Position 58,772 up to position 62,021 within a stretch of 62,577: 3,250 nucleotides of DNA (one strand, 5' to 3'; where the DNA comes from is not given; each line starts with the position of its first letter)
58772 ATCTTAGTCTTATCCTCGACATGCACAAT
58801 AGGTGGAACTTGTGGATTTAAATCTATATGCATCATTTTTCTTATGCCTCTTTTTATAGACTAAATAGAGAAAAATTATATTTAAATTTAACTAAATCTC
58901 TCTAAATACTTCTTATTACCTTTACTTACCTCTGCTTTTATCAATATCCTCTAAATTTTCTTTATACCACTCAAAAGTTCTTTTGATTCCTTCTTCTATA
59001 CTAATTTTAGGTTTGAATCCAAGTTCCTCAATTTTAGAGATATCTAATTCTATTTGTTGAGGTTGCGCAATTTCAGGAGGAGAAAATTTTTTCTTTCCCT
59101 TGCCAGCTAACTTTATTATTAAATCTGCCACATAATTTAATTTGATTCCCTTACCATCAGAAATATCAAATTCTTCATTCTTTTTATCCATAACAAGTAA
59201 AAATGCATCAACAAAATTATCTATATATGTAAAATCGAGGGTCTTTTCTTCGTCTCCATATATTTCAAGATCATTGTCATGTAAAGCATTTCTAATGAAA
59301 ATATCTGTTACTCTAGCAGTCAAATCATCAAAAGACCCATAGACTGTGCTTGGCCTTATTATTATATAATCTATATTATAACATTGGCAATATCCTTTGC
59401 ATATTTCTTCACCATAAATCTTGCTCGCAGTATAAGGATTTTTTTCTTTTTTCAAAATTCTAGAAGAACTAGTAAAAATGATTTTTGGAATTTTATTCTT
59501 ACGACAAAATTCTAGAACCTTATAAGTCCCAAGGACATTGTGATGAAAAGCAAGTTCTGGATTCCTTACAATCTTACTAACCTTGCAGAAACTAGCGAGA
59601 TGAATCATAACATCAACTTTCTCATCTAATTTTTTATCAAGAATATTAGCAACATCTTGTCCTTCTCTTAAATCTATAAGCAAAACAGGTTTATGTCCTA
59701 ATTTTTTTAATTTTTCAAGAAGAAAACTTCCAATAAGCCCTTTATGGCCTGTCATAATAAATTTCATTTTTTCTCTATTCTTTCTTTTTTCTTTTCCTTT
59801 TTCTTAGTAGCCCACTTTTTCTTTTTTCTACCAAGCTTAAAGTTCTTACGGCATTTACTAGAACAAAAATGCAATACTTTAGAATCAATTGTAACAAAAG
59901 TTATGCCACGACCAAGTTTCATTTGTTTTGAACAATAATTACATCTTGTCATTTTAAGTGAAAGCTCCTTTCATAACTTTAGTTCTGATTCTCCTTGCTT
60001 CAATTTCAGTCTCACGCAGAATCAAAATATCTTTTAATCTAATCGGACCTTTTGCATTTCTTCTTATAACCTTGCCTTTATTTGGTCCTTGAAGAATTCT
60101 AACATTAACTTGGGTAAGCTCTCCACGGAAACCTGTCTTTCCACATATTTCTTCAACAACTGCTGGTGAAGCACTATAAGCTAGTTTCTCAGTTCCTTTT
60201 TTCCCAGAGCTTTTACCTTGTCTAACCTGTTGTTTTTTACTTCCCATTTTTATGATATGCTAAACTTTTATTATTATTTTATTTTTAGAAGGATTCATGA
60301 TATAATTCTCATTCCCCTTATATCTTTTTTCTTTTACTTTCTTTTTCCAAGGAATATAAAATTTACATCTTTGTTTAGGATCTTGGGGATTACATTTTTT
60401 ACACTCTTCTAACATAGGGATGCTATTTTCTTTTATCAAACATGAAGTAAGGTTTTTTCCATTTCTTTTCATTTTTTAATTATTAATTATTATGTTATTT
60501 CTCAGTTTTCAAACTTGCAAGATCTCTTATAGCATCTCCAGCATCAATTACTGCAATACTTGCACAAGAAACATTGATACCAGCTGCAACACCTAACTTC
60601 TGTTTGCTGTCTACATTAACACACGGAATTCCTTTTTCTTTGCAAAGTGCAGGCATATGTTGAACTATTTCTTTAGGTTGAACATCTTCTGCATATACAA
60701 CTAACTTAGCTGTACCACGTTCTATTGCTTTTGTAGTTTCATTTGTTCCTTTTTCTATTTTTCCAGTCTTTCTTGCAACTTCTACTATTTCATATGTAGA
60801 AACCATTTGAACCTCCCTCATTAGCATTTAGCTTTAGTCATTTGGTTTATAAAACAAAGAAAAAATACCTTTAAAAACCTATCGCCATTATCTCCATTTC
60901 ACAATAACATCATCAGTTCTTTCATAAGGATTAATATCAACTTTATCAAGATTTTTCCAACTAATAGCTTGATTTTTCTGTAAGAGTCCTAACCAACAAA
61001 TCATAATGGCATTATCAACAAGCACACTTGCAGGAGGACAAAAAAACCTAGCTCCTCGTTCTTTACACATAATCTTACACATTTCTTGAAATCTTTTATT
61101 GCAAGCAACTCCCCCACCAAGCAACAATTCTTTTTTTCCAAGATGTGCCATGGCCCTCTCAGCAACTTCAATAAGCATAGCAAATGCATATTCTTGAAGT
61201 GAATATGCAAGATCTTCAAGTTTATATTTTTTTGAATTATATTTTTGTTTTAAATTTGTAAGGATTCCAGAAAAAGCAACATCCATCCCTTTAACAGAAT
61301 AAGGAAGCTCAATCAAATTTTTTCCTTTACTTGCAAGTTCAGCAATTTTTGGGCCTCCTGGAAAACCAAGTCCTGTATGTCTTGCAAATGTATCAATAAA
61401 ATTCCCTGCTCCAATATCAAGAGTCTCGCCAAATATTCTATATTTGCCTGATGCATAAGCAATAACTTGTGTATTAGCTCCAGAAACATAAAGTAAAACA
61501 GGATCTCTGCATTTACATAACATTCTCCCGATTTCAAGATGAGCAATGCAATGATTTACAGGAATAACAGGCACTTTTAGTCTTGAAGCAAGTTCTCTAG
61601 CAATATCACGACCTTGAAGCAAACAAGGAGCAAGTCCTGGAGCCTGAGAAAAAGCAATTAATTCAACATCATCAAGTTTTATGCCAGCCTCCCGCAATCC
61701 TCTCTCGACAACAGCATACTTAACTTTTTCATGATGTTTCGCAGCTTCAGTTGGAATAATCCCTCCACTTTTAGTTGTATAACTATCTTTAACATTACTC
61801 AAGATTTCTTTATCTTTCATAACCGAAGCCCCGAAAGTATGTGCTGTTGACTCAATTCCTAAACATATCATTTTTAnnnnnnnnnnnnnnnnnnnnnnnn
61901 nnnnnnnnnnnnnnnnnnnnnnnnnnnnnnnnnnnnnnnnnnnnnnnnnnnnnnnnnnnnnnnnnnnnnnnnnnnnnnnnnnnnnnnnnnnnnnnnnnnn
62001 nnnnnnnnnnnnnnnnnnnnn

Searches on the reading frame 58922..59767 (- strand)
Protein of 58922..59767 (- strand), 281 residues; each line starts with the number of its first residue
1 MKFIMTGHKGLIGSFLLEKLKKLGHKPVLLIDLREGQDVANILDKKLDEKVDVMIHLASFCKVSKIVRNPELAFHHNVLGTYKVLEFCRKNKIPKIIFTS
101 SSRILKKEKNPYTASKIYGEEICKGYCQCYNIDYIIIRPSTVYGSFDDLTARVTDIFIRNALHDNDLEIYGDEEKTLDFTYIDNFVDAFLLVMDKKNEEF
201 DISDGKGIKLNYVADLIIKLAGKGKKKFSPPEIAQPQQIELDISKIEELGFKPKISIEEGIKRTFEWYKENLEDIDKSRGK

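Call 26: search_protein_families(library=pfam, proteins=[window:58922-59767:-], max_evalue=0.001)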
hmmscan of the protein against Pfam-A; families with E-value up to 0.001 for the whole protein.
window:58922-59767:- (281 aa): 6 families
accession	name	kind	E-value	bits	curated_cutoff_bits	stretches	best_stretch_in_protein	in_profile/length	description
PF01370.27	Epimerase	-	9.2e-37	127.2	20.9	1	4-198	2-230/240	NAD dependent epimerase/dehydratase family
PF16363.11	GDP_Man_Dehyd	-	1.3e-25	91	27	1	31-264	59-332/332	GDP-mannose 4,6 dehydratase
PF01073.25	3Beta_HSD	-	5.4e-16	58.9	22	1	16-107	37-122/280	3-beta hydroxysteroid dehydrogenase/isomerase family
PF07993.18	NAD_binding_4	-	1.7e-11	44.2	20.1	2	45-107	83-142/258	Male sterility protein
PF04321.23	RmlD_sub_bind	-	2.1e-11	43.9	27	1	1-264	1-281/287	RmlD substrate binding domain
PF02719.21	Polysacc_synt_2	-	2.7e-09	37.1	20.2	1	28-145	58-174/293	Polysaccharide biosynthesis protein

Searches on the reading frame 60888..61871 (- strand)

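Call 26: search_protein_families(library=pfam, proteins=[window:60888-61871:-], max_evalue=0.001)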
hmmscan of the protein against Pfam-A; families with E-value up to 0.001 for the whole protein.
window:60888-61871:- (327 aa): 2 families
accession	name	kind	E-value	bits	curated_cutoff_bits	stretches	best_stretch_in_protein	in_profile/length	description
PF00814.31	TsaD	-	7.5e-76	255.8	24.8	1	22-293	1-264/264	tRNA N6-adenosine threonylcarbamoyltransferase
PF22521.2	HypF_C_2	-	7.3e-07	29.6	27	1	177-287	124-235/241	Carbamoyltransferase, Kae1-like Domain, second subdomain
